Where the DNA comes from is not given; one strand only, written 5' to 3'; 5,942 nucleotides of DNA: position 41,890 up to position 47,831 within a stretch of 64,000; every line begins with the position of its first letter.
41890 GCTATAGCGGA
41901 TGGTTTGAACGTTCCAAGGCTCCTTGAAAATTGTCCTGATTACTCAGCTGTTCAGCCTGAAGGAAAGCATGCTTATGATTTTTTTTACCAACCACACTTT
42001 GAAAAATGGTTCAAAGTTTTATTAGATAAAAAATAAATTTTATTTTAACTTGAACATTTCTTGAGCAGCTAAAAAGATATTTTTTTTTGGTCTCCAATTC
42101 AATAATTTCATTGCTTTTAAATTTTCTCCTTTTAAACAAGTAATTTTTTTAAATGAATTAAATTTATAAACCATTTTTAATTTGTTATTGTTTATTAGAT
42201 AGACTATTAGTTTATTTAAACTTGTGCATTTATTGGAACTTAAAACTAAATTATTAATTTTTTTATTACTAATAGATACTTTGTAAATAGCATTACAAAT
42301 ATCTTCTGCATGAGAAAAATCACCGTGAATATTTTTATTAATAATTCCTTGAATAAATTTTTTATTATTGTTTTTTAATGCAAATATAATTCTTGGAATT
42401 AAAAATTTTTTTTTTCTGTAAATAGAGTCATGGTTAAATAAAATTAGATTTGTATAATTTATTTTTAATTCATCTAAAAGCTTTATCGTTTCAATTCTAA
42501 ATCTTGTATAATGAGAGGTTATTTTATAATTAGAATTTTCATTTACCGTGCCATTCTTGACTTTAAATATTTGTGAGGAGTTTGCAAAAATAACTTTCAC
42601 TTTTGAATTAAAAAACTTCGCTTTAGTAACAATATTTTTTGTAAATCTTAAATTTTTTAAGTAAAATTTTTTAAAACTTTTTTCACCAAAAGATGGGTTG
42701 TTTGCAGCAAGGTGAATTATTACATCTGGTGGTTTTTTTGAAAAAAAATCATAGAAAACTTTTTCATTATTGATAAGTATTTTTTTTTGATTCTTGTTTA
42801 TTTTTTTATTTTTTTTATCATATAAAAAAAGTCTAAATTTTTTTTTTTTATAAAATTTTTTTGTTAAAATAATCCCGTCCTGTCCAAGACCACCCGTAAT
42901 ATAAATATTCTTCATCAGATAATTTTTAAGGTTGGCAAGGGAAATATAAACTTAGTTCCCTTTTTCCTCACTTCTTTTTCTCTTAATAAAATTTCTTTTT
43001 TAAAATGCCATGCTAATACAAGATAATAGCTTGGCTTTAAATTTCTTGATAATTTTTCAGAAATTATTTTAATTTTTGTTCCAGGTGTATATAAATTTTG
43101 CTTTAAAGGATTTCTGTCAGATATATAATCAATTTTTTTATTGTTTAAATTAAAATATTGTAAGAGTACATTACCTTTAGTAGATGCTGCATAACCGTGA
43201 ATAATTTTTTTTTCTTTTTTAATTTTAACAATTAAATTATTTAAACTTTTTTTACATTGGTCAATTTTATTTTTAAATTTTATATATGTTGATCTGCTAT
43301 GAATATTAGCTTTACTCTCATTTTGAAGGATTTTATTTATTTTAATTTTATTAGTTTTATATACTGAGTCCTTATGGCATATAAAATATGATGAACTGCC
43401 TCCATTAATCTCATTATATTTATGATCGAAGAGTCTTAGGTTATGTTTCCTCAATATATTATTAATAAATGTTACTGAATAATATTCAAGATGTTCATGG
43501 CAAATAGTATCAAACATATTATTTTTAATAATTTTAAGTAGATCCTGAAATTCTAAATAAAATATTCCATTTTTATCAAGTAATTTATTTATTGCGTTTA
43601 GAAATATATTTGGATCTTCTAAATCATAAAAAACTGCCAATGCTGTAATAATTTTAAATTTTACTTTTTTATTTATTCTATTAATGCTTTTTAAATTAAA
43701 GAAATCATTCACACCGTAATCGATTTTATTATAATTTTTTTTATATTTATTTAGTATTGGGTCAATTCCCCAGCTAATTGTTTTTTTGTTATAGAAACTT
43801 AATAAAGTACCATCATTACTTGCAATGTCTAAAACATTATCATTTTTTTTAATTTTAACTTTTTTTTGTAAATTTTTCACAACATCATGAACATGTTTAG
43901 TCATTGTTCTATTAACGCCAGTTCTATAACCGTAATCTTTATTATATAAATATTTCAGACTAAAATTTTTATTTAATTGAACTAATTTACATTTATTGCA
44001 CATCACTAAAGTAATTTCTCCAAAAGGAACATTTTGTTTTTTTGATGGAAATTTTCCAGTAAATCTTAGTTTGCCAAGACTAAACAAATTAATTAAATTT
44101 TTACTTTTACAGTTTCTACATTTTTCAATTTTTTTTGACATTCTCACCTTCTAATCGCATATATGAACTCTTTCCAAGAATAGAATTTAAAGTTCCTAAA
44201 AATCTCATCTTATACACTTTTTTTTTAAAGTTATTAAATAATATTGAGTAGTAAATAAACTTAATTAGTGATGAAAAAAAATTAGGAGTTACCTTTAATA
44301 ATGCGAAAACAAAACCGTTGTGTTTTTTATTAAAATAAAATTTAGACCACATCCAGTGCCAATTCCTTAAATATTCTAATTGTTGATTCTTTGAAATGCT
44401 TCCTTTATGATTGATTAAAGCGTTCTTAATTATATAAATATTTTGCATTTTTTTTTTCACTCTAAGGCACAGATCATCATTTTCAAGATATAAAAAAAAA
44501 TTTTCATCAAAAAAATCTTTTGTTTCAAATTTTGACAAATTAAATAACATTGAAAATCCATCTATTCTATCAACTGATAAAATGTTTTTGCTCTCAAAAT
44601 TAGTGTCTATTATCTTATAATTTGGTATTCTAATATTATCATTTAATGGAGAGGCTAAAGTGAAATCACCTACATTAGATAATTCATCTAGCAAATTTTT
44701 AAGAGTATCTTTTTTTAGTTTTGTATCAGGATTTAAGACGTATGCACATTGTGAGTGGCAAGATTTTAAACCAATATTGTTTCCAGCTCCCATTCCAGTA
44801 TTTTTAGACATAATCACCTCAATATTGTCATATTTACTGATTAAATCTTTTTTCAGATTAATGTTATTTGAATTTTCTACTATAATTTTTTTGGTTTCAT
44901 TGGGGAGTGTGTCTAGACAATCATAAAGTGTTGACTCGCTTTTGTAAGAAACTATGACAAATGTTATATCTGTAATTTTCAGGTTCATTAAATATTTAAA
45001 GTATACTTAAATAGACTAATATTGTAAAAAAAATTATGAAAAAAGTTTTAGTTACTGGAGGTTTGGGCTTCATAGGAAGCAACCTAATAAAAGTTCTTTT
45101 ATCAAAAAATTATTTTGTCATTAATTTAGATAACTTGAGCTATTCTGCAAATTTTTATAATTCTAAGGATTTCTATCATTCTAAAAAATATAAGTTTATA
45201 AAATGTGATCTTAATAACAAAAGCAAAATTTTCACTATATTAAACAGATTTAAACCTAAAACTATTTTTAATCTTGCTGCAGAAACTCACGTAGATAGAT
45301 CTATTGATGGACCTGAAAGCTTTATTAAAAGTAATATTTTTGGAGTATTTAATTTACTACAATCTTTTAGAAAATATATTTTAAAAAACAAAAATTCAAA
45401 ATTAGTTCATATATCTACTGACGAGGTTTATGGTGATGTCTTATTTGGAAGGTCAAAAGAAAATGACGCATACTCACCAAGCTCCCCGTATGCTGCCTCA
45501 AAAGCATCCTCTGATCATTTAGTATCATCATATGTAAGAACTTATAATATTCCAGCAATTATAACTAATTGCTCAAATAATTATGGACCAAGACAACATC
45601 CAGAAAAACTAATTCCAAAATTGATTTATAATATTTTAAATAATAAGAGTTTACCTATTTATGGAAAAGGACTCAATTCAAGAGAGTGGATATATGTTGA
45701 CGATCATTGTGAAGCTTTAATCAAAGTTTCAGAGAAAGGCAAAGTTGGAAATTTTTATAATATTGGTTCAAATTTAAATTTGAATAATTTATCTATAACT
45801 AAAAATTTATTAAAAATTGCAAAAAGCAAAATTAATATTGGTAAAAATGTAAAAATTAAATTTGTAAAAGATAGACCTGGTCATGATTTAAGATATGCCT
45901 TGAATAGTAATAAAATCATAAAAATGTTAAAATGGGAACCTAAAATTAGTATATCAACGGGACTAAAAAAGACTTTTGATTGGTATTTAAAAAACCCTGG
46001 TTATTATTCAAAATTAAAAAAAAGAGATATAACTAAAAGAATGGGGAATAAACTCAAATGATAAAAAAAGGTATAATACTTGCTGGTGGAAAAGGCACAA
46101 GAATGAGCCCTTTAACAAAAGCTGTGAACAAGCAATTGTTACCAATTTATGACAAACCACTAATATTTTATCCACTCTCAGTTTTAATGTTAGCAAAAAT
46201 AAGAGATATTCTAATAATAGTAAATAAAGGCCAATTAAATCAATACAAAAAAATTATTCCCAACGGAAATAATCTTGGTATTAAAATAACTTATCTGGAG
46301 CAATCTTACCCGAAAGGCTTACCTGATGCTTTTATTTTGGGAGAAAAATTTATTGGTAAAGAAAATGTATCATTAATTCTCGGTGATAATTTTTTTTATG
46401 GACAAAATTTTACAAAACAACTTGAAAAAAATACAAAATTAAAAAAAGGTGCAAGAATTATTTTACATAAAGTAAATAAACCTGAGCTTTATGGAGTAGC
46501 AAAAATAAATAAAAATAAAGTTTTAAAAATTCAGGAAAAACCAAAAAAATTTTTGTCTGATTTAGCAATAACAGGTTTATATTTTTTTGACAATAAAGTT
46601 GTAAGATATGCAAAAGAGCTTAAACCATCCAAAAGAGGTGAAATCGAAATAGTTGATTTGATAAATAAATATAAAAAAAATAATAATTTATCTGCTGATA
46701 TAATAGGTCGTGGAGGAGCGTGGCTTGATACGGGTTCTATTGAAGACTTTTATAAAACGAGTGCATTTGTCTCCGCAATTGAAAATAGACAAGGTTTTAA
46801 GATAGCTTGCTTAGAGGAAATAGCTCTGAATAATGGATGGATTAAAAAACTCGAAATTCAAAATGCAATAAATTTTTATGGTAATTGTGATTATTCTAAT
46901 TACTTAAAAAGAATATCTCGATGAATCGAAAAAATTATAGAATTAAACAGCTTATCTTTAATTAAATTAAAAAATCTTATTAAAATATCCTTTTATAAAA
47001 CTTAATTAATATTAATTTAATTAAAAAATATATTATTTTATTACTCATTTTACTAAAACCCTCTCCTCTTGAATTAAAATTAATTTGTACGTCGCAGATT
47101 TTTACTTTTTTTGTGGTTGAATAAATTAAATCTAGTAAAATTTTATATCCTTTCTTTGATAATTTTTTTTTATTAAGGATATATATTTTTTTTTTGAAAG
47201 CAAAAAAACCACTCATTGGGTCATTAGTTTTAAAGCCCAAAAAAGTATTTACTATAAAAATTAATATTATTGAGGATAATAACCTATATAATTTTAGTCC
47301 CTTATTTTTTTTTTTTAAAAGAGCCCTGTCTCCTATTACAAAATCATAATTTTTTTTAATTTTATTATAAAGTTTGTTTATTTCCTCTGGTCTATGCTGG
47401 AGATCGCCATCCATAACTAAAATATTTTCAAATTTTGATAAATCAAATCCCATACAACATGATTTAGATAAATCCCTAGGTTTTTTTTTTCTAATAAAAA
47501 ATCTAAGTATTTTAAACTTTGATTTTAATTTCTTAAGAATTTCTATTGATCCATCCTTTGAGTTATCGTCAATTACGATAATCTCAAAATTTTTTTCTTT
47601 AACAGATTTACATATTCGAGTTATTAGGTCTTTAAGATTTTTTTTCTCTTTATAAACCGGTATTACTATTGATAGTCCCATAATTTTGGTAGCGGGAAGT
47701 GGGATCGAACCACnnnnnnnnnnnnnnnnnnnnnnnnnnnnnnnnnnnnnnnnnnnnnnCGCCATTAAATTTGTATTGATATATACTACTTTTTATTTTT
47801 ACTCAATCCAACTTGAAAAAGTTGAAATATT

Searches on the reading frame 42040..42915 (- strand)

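Call 102: search_protein_families(library=pfam, proteins=[window:42040-42915:-], max_evalue=0.00001)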
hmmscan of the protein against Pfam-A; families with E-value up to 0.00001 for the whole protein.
window:42040-42915:- (291 aa): 2 families
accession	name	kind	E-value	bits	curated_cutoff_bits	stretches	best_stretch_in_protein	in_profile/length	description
PF01370.27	Epimerase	-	1.4e-16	61.1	20.9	1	4-213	1-224/240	NAD dependent epimerase/dehydratase family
PF16363.11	GDP_Man_Dehyd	-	1.2e-15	58.3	27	1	6-278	2-323/332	GDP-mannose 4,6 dehydratase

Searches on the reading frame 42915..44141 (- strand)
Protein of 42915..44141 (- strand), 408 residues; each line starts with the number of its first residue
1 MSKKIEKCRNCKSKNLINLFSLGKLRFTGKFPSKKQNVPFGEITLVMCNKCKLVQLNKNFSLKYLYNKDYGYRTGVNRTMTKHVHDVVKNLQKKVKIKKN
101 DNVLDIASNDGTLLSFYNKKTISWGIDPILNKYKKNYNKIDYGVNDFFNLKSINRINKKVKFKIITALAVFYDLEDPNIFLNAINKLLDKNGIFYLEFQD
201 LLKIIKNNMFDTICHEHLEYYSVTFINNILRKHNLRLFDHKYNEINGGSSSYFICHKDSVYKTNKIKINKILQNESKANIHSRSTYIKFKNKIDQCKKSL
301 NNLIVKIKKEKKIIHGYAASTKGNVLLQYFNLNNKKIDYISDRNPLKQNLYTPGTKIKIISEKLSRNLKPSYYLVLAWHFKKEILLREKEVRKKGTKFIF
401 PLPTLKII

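Call 102: search_protein_families(library=pfam, proteins=[window:42915-44141:-], max_evalue=0.00001)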
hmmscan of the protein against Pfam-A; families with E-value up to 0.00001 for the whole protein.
window:42915-44141:- (408 aa): 3 families
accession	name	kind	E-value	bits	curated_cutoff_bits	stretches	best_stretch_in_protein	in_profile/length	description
PF08484.17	Methyltransf_14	-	1.1e-47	162.2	23.5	1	245-403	2-160/160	C-methyltransferase C-terminal domain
PF13489.12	Methyltransf_23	-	2.6e-11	43.9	27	1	89-237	14-161/164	Methyltransferase domain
PF08421.16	Methyltransf_13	-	8.3e-10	39.1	31.3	1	8-66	1-62/62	Putative zinc binding domain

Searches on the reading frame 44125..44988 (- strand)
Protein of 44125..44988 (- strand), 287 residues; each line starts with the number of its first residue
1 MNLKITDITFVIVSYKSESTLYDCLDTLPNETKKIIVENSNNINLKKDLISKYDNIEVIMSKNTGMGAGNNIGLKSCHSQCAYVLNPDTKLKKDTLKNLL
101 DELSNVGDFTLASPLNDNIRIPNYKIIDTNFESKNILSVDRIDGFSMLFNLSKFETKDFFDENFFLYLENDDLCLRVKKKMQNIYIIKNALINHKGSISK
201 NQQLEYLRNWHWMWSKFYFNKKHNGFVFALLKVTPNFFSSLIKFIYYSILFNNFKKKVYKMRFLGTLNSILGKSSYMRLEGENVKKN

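Call 102: search_protein_families(library=pfam, proteins=[window:44125-44988:-], max_evalue=0.00001)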
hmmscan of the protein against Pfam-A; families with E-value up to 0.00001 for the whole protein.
window:44125-44988:- (287 aa): 1 family
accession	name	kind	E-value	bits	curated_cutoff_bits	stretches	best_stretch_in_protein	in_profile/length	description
PF00535.33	Glycos_transf_2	-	1.6e-08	35.1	23.3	1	10-123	2-124/168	Glycosyl transferase family 2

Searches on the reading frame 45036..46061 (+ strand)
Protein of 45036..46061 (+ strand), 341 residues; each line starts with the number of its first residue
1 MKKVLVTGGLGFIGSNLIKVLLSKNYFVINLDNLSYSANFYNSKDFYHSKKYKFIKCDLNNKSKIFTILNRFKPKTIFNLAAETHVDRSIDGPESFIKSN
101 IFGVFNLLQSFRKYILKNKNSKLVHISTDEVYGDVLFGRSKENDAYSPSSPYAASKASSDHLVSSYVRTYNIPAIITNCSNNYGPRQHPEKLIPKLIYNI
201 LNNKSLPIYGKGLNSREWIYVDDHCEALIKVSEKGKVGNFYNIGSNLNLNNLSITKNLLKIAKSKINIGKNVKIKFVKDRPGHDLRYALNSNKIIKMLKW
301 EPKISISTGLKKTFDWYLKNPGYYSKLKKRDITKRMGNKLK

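Call 102: search_protein_families(library=pfam, proteins=[window:45036-46061:+], max_evalue=0.00001)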
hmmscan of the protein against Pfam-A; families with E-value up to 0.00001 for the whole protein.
window:45036-46061:+ (341 aa): 7 families
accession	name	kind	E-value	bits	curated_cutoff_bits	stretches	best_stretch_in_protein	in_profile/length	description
PF16363.11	GDP_Man_Dehyd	-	1.4e-81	275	27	1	5-313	1-332/332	GDP-mannose 4,6 dehydratase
PF01370.27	Epimerase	-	6.8e-64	216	20.9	1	4-244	1-240/240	NAD dependent epimerase/dehydratase family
PF02719.21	Polysacc_synt_2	-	2.7e-15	56.8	20.2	1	4-289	1-273/293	Polysaccharide biosynthesis protein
PF04321.23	RmlD_sub_bind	-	5.4e-15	55.7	27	1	3-172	2-145/287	RmlD substrate binding domain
PF01073.25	3Beta_HSD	-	2e-13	50.5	22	1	5-229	1-226/280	3-beta hydroxysteroid dehydrogenase/isomerase family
PF07993.18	NAD_binding_4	-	2e-07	30.9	20.1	0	76-181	91-206/258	Male sterility protein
PF00106.31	adh_short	-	3.1e-07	30.5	26.6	1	2-171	1-168/195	short chain dehydrogenase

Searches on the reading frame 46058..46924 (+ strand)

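Call 102: search_protein_families(library=pfam, proteins=[window:46058-46924:+], max_evalue=0.00001)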
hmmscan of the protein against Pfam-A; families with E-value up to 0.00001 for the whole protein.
window:46058-46924:+ (288 aa): 2 families
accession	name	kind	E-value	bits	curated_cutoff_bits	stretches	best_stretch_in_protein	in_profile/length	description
PF00483.29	NTP_transferase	-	5.9e-61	206.6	21.2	1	4-238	1-242/245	Nucleotidyl transferase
PF12804.13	NTP_transf_3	-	1.6e-08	35.3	27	1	5-127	1-112/160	MobA-like NTP transferase domain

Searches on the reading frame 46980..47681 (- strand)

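Call 102: search_protein_families(library=pfam, proteins=[window:46980-47681:-], max_evalue=0.00001)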
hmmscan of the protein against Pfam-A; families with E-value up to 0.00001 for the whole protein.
window:46980-47681:- (233 aa): 2 families
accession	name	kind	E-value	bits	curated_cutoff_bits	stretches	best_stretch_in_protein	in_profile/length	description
PF00535.33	Glycos_transf_2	-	6.2e-28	98.3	23.3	1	4-167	1-164/168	Glycosyl transferase family 2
PF10111.15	Glyco_tranf_2_2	-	5.3e-07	29.8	27.3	1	4-178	1-179/276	Glycosyltransferase like family 2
